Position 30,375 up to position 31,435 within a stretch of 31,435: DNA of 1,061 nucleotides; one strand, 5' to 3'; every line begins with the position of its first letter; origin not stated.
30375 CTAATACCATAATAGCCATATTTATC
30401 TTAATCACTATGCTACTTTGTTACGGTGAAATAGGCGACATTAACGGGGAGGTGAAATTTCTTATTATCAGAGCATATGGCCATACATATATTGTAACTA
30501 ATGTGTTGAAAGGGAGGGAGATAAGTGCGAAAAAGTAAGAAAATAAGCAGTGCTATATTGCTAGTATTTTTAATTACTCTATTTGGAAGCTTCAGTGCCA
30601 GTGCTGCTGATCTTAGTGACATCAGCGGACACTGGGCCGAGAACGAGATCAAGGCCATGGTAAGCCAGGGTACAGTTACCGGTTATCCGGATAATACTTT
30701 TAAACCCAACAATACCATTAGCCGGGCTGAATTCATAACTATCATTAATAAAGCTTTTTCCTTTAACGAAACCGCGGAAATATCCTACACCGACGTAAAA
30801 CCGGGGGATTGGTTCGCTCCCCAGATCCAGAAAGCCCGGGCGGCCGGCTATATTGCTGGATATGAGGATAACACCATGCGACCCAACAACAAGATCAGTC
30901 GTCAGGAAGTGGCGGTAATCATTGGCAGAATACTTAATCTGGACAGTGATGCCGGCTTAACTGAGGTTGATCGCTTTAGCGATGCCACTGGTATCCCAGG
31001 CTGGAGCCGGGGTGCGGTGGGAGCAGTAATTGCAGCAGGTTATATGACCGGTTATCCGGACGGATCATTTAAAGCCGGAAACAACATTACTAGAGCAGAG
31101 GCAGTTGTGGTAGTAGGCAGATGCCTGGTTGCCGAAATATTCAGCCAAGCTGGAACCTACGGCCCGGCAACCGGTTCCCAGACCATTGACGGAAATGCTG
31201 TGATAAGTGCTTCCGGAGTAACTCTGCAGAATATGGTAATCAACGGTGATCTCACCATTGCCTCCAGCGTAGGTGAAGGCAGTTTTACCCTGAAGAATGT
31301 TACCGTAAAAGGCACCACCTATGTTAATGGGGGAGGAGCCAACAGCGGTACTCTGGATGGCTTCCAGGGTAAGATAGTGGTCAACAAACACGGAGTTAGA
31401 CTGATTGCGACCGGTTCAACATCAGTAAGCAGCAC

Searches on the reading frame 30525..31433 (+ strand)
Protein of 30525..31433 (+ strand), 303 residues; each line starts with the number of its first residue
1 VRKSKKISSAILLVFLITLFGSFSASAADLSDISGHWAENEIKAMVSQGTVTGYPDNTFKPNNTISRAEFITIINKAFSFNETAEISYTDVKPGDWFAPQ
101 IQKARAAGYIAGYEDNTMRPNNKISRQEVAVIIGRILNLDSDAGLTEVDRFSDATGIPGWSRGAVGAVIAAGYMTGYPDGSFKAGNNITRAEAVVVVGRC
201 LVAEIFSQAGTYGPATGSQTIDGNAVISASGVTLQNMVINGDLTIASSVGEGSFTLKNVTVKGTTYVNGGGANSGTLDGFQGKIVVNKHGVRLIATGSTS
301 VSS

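Call 69: search_protein_families(library=pfam, proteins=[window:30525-31433:+], max_evalue=0.001)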
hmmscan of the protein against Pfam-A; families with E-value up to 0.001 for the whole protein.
window:30525-31433:+ (303 aa): 1 family
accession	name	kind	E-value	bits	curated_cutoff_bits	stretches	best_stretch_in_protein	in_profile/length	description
PF00395.25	SLH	-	1.5e-41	140.6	20.8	3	31-71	3-44/44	S-layer homology domain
